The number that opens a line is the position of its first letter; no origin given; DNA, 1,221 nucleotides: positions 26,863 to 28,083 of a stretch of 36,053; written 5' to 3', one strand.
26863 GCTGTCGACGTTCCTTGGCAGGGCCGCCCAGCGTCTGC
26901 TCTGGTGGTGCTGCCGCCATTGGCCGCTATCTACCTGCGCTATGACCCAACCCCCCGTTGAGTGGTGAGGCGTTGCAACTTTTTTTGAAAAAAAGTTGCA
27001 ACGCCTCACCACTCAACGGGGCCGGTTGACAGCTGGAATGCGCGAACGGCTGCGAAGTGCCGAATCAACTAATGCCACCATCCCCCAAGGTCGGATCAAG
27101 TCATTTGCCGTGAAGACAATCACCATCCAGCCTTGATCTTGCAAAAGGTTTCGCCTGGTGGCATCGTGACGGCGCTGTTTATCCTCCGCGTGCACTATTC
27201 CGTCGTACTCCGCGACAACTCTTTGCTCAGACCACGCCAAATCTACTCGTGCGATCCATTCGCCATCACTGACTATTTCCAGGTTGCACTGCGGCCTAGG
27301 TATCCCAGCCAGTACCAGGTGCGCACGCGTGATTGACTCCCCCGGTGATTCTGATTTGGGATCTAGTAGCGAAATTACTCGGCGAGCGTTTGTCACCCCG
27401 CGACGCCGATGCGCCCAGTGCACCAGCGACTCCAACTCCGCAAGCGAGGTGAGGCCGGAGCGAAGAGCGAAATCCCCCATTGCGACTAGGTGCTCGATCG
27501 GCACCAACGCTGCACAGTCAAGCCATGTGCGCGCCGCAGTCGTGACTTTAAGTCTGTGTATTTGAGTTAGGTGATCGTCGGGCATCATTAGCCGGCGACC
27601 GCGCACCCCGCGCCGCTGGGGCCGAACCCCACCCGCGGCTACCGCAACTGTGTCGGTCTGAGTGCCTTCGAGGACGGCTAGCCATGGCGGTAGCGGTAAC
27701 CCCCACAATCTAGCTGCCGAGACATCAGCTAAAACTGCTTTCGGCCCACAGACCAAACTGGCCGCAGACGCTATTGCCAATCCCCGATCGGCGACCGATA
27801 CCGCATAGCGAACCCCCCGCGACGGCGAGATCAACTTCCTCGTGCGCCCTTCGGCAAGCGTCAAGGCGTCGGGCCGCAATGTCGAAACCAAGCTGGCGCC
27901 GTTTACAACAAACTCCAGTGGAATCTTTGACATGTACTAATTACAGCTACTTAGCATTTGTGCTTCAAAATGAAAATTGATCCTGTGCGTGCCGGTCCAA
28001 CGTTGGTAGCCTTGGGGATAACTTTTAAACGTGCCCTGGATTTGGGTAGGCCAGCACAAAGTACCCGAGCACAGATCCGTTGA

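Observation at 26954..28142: Nuclease-fold gene bracketed by two 67-nt palindromes that co-vary on both arms and donate stop codons to both neighbours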

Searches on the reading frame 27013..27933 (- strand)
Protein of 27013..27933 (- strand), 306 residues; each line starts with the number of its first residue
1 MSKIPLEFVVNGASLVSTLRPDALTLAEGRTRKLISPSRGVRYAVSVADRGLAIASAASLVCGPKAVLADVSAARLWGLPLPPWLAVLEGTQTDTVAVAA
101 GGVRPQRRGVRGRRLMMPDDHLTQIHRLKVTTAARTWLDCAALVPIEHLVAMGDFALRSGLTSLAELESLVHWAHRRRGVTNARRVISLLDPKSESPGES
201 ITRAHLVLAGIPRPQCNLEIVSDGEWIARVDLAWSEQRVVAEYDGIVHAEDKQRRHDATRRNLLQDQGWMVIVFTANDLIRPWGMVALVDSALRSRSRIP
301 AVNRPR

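Call 7: search_protein_families(library=pfam, proteins=[window:27013-27933:-])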
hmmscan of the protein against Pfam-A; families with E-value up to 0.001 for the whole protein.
window:27013-27933:- (306 aa): 1 family
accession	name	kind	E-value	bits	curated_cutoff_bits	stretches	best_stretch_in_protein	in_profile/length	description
PF04480.18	DUF559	-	2.8e-07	30.8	20.6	1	230-281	46-95/109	Protein of unknown function (DUF559)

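Call 10: find_encoding_contigs(protein=window:27013-27933:-, flank=10000, max_places=6)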
Protein window:27013-27933:- (306 aa): 1 contig read that carries it; 1 place shown.
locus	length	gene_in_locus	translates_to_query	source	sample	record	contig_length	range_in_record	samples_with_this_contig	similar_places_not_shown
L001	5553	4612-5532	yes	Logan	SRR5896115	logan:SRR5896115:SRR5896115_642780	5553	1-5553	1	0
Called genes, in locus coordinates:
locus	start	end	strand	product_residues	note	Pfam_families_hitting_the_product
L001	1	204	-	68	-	?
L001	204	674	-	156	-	PF00903:Glyoxalase, PF13468:Glyoxalase_3, PF13669:Glyoxalase_4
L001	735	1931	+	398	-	PF00108:Thiolase_N, PF02803:Thiolase_C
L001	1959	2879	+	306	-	PF03308:MeaB, PF01656:CbiA (weak)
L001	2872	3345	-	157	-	PF02082:Rrf2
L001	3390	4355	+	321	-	PF00085:Thioredoxin, PF14561:TPR_20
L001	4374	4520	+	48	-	-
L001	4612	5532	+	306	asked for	PF04480:DUF559 (weak)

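Call 20: search_protein_families(library=ncbifam, proteins=[window:27013-27933:-], max_evalue=0.01)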
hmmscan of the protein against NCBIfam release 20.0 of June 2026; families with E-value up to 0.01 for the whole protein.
window:27013-27933:- (306 aa): 1 family
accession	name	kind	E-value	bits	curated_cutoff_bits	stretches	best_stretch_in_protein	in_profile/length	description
NF007294.0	PRK09767.1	equivalog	0.0062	16.6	218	0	230-279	48-95/117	DUF559 domain-containing protein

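Call 21: search_protein_families(library=pfam, proteins=[window:27013-27933:-], max_evalue=1)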
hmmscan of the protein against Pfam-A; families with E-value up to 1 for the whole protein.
window:27013-27933:- (306 aa): 2 families
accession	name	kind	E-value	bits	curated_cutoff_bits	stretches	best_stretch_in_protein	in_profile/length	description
PF04480.18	DUF559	-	2.8e-07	30.8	20.6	1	230-281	46-95/109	Protein of unknown function (DUF559)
PF18741.7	MTES_1575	-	0.069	13.7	38.2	1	229-276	26-78/96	REase_MTES_1575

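Call 22: search_protein_families(library=padloc, proteins=[window:27013-27933:-], max_evalue=1)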
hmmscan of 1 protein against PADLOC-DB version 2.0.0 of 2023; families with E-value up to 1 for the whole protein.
window:27013-27933:- (306 aa): 3 families
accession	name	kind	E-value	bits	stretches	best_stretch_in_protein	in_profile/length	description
PDLC02228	AbiEi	-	3.7e-07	27.7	1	102-179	125-200/216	AbiEi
PDLC02231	AbiEi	-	3e-05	21.9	1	102-207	116-222/280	AbiEi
PDLC02249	AbiEi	-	8.9e-05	20.3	1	57-172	66-174/184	AbiEi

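Call 39: find_homologous_proteins(query=window:27013-27933:-, max_evalue=1e-10)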
Query window:27013-27933:- (306 aa): 272 proteins with E <= 1e-10 among 8000 candidates; the best 120 are listed.
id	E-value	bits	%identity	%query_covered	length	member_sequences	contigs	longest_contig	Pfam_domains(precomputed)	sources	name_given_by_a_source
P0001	1.3e-186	637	96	100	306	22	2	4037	PF04480.19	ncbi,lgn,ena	-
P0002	2.1e-96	341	55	91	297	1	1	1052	PF04480.19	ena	-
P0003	4.4e-96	340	58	92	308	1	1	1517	PF04480.19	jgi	jgi:hypothetical protein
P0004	2.6e-94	334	56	97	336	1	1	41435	-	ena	-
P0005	3.1e-93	330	56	95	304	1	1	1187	PF04480.19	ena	-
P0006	1.0e-92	329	56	94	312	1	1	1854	PF04480.19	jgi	jgi:hypothetical protein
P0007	2.8e-92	327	55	90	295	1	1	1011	PF04480.19,PF09407.17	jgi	-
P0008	9.8e-92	325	53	95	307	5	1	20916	PF04480.19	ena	-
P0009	1.1e-91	325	53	95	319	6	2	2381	PF09407.17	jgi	jgi:hypothetical protein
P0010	1.4e-91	325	56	94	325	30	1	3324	PF04480.19,PF09407.17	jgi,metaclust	metaclust:\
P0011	2.2e-91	324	56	94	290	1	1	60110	PF04480.19,PF09407.17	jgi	jgi:hypothetical protein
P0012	2.3e-91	324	53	93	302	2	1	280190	PF04480.19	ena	-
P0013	2.3e-91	324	55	91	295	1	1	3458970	PF04480.19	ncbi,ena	-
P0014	1.3e-90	322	55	96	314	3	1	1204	-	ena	-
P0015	2.7e-90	321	56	89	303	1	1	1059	PF04480.19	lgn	-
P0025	1.2e-88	315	55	93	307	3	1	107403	PF04480.19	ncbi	ncbi:MAG: DUF559 domain-containing protein [Candidatus Nanopelagicales bacterium]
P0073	4.1e-82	294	54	88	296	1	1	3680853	PF04480.19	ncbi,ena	-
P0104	3.1e-77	278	52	90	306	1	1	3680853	PF04480.19,PF09407.17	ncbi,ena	-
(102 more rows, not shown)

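Call 40: find_encoding_contigs(protein=P0001, flank=10000, max_places=6)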
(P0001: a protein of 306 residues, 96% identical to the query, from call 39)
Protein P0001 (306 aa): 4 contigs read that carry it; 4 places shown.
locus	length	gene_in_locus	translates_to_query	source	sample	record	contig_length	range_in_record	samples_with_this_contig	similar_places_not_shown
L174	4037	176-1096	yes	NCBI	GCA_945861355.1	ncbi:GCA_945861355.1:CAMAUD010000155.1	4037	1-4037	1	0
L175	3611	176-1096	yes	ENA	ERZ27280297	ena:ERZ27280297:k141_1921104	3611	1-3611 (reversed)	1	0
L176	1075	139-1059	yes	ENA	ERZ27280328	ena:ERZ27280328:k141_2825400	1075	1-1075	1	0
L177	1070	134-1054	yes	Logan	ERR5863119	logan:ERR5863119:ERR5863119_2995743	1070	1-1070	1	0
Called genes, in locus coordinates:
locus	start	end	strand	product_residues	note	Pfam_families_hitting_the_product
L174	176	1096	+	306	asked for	PF04480:DUF559 (weak)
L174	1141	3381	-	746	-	PF22019:GlgB_N, PF02922:CBM_48, PF00128:Alpha-amylase (weak), PF02806:Alpha-amylase_C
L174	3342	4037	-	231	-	?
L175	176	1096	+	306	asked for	PF04480:DUF559 (weak)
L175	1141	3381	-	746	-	PF22019:GlgB_N, PF02922:CBM_48, PF00128:Alpha-amylase (weak), PF02806:Alpha-amylase_C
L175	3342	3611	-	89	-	?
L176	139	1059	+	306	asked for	PF04480:DUF559 (weak)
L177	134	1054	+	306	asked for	PF04480:DUF559 (weak)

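Call 41: find_encoding_contigs(protein=P0013, flank=10000, max_places=3)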
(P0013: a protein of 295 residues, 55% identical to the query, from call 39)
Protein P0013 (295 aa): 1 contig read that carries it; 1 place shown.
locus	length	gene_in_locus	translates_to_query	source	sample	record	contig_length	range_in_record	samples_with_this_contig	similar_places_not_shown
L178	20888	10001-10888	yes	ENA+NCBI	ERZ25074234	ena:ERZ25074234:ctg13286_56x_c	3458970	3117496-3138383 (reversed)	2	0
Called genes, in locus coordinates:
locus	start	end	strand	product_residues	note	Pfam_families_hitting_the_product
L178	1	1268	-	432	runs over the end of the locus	PF12146:Hydrolase_4 (faint), PF12697:Abhydrolase_6, PF00561:Abhydrolase_1 (faint)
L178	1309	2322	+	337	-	PF01933:CofD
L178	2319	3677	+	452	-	PF01996:F420_ligase, PF00881:Nitroreductase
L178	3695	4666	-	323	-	-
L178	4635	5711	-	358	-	PF00483:NTP_transferase, PF12804:NTP_transf_3, PF00132:Hexapep (weak), PF24894:Hexapep_GlmU (weak), PF25084:LbH_EIF2B, PF25087:GMPPB_C, PF00132:Hexapep (weak)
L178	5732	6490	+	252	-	PF00501:AMP-binding (faint)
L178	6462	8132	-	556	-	PF08486:SpoIID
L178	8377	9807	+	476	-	PF03816:LytR_cpsA_psr, PF13399:LytR_C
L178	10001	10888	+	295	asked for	PF04480:DUF559 (weak)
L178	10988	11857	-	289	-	PF00535:Glycos_transf_2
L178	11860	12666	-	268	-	PF01066:CDP-OH_P_transf (weak)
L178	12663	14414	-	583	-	PF01066:CDP-OH_P_transf, PF19365:DUF5941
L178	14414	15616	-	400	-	-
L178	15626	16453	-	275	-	PF00005:ABC_tran (weak)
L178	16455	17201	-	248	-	PF01061:ABC2_membrane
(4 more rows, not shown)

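Call 56: find_encoding_contigs(protein=P0073, flank=6000, max_places=2)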
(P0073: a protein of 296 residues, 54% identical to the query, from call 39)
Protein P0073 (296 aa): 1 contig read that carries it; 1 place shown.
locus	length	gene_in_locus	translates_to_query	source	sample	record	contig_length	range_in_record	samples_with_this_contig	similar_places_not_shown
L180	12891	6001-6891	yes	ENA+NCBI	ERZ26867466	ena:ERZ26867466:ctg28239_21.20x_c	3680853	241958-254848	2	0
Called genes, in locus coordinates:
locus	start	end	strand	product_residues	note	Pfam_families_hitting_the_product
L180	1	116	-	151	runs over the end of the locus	PF00692:dUTPase, PF22769:DCD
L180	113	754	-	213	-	PF03061:4HBT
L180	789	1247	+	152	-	PF11292:DUF3093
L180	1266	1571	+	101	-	PF14019:DUF4235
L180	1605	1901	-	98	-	PF13834:DUF4193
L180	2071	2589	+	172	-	PF25087:GMPPB_C (faint), PF25084:LbH_EIF2B, PF00132:Hexapep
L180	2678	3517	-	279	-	PF00459:Inositol_P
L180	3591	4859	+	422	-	PF07690:MFS_1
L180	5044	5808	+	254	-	PF11268:DUF3071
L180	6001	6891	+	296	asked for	PF04480:DUF559 (faint)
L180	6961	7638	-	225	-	PF00265:TK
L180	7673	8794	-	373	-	PF01663:Phosphodiest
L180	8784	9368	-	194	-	PF19461:DUF5998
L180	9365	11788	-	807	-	PF13302:Acetyltransf_3 (weak), PF00583:Acetyltransf_1, PF13380:CoA_binding_2, PF13607:Succ_CoA_lig, PF13549:ATP-grasp_5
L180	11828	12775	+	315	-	PF04227:Indigoidine_A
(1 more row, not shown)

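Call 57: find_encoding_contigs(protein=P0104, flank=6000, max_places=2)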
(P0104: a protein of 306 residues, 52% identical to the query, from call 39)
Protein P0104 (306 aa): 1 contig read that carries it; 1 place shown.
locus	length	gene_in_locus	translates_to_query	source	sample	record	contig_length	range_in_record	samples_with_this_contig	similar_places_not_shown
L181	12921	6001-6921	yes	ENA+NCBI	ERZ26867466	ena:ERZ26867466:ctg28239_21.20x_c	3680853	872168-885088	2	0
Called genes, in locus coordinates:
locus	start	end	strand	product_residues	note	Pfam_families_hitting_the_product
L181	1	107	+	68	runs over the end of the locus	-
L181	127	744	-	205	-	-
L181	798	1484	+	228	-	PF04250:DUF429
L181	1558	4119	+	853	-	PF17900:Peptidase_M1_N, PF01433:Peptidase_M1, PF11838:ERAP1_C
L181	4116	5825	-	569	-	PF00884:Sulfatase, PF01663:Phosphodiest (faint), PF16347:SGSH_C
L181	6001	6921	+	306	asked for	PF09407:AbiEi_1 (weak), PF04480:DUF559 (weak)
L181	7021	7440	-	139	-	PF17174:DUF5130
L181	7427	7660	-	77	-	-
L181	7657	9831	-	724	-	PF21226:MalQ_N, PF02446:Glyco_hydro_77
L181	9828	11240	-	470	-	PF01425:Amidase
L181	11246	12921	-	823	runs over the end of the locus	PF00501:AMP-binding, PF13193:AMP-binding_C (faint), PF00550:PP-binding, PF00975:Thioesterase (faint)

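Call 67: predict_structure(alignment_id=A2)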
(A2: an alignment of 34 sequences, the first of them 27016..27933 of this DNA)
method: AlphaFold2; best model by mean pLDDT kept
length: 306 residues; sequences in the alignment: 34
mean_pLDDT: 89.5   pTM: 0.87
mean pLDDT of the five models: 89.5, 88.4, 88.1, 87.9, 86.3
residues with pLDDT >= 90: 201; 70-90: 81; 50-70: 18; < 50: 6
segments of 3 or more residues with pLDDT < 50: 303-306
pLDDT, mean of each block of 10 residues (from residue 1): 57 89 86 87 90 91 91 95 79 81 77 90 95 97 97 98 98 94 97 97 98 97 94 97 81 88 96 94 97 84 45
secondary structure, 60 per line:
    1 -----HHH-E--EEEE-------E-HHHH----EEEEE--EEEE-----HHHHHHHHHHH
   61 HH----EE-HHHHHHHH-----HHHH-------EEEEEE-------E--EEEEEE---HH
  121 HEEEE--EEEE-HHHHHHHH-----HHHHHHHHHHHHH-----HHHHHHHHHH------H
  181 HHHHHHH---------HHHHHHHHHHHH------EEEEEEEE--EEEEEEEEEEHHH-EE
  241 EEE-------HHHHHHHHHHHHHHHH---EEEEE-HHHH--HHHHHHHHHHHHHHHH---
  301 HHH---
elements in order: E13-16 H26-29 E34-38 E41-44 H50-62 H70-77 H83-86 E94-99 E110-115 E122-125 E128-131 H133-140 H146-158 H164-173 H180-187 H197-208 E215-222 E225-234 E239-243 H251-266 E270-274 H276-279 H282-297

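Call 71: fold_search(model_id=the predicted structure, library=pdb)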
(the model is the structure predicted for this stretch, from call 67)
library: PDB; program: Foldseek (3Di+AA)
matches with E <= 10: 230; with E <= 0.001: 0
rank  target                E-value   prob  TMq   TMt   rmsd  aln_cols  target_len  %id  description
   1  3r3p_A                1.9e-02  1.00  0.27  0.77   2.9        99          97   15  Homing Endonuclease I-Bth0305I Catalytic Domain (released 2011-10-05)
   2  3r3p_B                2.1e-02  1.00  0.27  0.76   3.0       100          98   15  Homing Endonuclease I-Bth0305I Catalytic Domain (released 2011-10-05)
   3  9g6k_L9               2.1e-02  0.97  0.28  0.18  16.6       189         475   14  LSU structure derived from the LSU sample of the mitoribosome from T. gondii. (released 2024-12-11)
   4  9iac_A                4.1e-02  0.18  0.14  0.15  13.4       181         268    9  Structure of the Argonaute-associated Cas4 family protein 1 (ACE1) from Microcystis aeruginosa (MaACE1) (released 2025-04-23)
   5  6z1p_AS               4.9e-02  0.54  0.21  0.10  16.7       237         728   11  Structure of the mitochondrial ribosome from Tetrahymena thermophila (released 2020-06-24)
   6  9g6k_Li               5.9e-02  0.75  0.25  0.17  16.9       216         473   13  LSU structure derived from the LSU sample of the mitoribosome from T. gondii. (released 2024-12-11)
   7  9iac_B                1.6e-01  0.13  0.15  0.16  18.1       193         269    8  Structure of the Argonaute-associated Cas4 family protein 1 (ACE1) from Microcystis aeruginosa (MaACE1) (released 2025-04-23)
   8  9iab_A                3.1e-01  0.06  0.13  0.15  15.5       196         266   10  Structure of the Argonaute-associated Cas4 family protein 1 (ACE1) from Chroococcidiopsis thermalis (CtACE1) (released 2025-04-23)
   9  4ric_B                4.5e-01  0.08  0.13  0.08  12.1       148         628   14  FAN1 Nuclease bound to 5' hydroxyl (dT-dT) single flap DNA (released 2014-12-03)
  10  7xcn_M                5.1e-01  0.16  0.20  0.27  13.1       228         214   14  Crystal structure of the MttB-MttC complex at 2.7 A resolution (released 2023-01-18)
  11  9iab_B                5.1e-01  0.06  0.14  0.15  15.4       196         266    9  Structure of the Argonaute-associated Cas4 family protein 1 (ACE1) from Chroococcidiopsis thermalis (CtACE1) (released 2025-04-23)
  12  2wzg                  6.0e-01  0.06  0.11  0.08  20.3       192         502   11  Legionella glucosyltransferase (Lgt1) crystal structure (released 2009-12-08)
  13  4ric_A                7.2e-01  0.06  0.13  0.08  12.0       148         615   14  FAN1 Nuclease bound to 5' hydroxyl (dT-dT) single flap DNA (released 2014-12-03)
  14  7ml8                  7.7e-01  0.08  0.16  0.23  15.2       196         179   10  The crystal structure of I38T mutant PA endonuclease (2009/H1N1/CALIFORNIA) in complex with SJ001023038 (released 2021-10-27)
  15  4rib_B                7.7e-01  0.06  0.12  0.08  12.4       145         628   13  FAN1 Nuclease bound to 5' phosphorylated p(dT) single flap DNA (released 2014-12-03)
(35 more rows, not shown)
